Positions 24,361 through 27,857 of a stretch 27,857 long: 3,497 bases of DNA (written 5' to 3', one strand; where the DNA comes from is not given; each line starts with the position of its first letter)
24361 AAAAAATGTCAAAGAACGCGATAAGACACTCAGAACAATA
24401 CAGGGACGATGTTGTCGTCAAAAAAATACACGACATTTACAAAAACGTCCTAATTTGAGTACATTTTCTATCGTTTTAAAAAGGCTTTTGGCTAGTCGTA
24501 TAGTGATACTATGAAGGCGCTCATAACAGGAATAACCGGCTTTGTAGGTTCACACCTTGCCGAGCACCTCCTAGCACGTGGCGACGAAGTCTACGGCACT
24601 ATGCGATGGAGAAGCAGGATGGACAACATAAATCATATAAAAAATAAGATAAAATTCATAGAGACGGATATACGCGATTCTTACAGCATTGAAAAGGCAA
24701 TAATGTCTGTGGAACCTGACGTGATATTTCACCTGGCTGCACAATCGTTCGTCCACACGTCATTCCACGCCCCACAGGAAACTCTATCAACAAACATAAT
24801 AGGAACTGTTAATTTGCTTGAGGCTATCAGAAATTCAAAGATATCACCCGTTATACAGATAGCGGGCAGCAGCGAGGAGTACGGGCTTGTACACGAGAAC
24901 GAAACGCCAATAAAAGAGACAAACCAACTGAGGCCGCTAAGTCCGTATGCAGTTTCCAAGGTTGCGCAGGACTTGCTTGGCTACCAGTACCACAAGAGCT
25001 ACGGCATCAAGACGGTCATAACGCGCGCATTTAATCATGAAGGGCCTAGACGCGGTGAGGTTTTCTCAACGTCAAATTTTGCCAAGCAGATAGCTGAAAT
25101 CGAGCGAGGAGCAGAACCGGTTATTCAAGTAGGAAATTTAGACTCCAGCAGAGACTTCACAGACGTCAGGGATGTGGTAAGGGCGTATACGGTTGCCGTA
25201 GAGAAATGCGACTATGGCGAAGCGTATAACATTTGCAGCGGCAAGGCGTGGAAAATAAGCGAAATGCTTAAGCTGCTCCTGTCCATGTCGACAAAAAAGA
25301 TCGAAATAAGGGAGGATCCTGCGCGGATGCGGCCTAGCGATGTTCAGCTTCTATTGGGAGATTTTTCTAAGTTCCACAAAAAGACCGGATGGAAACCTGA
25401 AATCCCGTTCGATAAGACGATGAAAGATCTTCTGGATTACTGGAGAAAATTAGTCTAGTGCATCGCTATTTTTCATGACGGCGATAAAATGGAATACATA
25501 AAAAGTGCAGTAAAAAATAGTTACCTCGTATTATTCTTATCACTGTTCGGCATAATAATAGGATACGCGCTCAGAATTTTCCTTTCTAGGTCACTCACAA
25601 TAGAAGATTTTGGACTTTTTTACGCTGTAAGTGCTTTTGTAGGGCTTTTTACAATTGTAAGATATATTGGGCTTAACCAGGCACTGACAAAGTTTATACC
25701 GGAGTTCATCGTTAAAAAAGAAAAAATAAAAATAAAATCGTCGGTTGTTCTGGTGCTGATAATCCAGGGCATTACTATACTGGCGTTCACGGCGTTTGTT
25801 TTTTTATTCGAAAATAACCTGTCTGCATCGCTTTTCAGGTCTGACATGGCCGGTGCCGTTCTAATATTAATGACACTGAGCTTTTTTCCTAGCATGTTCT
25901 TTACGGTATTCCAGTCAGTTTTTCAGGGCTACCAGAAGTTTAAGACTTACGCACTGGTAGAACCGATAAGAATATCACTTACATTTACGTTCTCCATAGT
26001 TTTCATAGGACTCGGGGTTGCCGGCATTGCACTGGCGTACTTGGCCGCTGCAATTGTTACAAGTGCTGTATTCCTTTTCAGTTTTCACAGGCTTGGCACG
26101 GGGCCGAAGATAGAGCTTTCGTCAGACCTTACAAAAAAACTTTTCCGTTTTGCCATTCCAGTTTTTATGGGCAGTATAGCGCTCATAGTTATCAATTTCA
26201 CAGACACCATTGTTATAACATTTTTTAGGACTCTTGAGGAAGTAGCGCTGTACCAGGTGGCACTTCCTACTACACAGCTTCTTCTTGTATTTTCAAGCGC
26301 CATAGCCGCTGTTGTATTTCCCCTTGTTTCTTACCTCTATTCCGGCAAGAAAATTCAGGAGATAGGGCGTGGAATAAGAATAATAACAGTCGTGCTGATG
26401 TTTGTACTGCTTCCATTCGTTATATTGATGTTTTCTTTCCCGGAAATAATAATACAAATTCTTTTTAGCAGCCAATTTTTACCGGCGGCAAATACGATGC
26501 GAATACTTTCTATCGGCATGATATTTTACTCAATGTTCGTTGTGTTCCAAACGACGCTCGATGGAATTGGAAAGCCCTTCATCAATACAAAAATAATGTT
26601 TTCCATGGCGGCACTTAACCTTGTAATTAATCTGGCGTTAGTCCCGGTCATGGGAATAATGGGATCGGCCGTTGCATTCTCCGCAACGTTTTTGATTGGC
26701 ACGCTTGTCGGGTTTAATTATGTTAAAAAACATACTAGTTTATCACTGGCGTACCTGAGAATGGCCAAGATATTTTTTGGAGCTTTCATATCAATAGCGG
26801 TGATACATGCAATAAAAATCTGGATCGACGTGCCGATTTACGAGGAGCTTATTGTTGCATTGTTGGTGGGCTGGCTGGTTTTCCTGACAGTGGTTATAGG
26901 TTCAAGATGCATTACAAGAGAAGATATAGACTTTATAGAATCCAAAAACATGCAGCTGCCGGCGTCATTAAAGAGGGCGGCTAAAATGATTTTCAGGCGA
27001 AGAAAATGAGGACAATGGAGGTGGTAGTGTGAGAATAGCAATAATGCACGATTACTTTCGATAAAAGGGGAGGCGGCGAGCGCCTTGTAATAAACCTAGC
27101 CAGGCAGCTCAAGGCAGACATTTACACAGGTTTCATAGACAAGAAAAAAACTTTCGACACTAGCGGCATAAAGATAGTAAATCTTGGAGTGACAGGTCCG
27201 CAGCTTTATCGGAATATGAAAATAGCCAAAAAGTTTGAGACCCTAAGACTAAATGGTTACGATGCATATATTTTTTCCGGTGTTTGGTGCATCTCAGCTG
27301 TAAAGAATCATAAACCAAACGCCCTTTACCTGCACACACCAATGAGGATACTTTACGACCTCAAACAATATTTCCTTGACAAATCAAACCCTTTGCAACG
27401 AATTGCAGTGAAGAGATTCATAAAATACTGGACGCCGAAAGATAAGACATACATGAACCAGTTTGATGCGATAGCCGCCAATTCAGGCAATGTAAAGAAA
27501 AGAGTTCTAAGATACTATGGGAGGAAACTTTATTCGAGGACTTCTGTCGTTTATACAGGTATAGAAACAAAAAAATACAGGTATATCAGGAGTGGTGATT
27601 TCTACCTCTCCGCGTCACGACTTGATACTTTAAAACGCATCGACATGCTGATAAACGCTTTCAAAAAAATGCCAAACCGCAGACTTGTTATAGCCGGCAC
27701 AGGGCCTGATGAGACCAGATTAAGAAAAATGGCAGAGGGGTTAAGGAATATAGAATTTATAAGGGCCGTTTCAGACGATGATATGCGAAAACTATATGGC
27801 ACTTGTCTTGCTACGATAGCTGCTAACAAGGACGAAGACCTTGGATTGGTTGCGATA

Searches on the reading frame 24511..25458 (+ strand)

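Call 6: search_protein_families(library=pfam, proteins=[window:24511-25458:+])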
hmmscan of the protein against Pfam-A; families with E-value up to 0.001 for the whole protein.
window:24511-25458:+ (315 aa): 8 families
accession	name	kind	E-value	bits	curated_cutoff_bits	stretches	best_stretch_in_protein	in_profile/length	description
PF16363.11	GDP_Man_Dehyd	-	4.7e-90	302.8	27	1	4-306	1-331/332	GDP-mannose 4,6 dehydratase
PF01370.27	Epimerase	-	5.9e-61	206.4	20.9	1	3-242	1-240/240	NAD dependent epimerase/dehydratase family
PF02719.21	Polysacc_synt_2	-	8.8e-15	55.1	20.2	1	4-118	2-127/293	Polysaccharide biosynthesis protein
PF01073.25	3Beta_HSD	-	1.2e-12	47.9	22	1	4-117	1-114/280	3-beta hydroxysteroid dehydrogenase/isomerase family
PF04321.23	RmlD_sub_bind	-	2.2e-11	43.8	27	1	1-153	1-132/287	RmlD substrate binding domain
PF07993.18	NAD_binding_4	-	4.4e-09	36.3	20.1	1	5-173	1-204/258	Male sterility protein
PF13460.12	NAD_binding_10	-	2.8e-07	31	27.2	1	7-120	1-99/184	NAD(P)H-binding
PF00106.31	adh_short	-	0.00028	20.9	26.6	1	3-105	3-118/195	short chain dehydrogenase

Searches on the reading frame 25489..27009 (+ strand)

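Call 6: search_protein_families(library=pfam, proteins=[window:25489-27009:+])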
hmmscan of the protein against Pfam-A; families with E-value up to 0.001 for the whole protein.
window:25489-27009:+ (506 aa): 4 families
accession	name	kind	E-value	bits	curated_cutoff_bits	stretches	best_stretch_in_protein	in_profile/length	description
PF01943.22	Polysacc_synt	-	1.5e-24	87.3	28.2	1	8-281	2-271/274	Polysaccharide biosynthesis protein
PF13440.11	Polysacc_synt_3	-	3.1e-20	73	23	1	32-334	2-292/293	Polysaccharide biosynthesis protein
PF01554.23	MatE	-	4.6e-12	46.4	24.9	1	224-381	1-159/161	MatE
PF03023.19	MurJ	-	5.1e-11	42.3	27.4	1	86-446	64-432/451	Lipid II flippase MurJ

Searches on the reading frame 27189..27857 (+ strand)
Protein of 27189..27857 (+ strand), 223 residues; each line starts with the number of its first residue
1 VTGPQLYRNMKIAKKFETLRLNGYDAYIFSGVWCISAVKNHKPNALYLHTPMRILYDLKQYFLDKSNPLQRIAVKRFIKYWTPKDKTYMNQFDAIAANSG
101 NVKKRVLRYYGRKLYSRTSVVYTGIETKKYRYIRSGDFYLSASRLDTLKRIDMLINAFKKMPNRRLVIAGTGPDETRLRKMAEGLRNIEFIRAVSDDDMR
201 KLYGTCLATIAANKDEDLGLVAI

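Call 6: search_protein_families(library=pfam, proteins=[window:27189-27857:+])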
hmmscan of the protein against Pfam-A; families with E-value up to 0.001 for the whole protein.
window:27189-27857:+ (223 aa): 2 families
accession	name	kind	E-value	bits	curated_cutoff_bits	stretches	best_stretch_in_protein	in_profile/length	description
PF00534.26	Glycos_transf_1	-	2e-12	47.4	26.4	1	138-223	17-110/172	Glycosyl transferases group 1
PF13439.12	Glyco_transf_4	-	2e-06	28.4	28.5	1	28-128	81-169/170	Glycosyltransferase Family 4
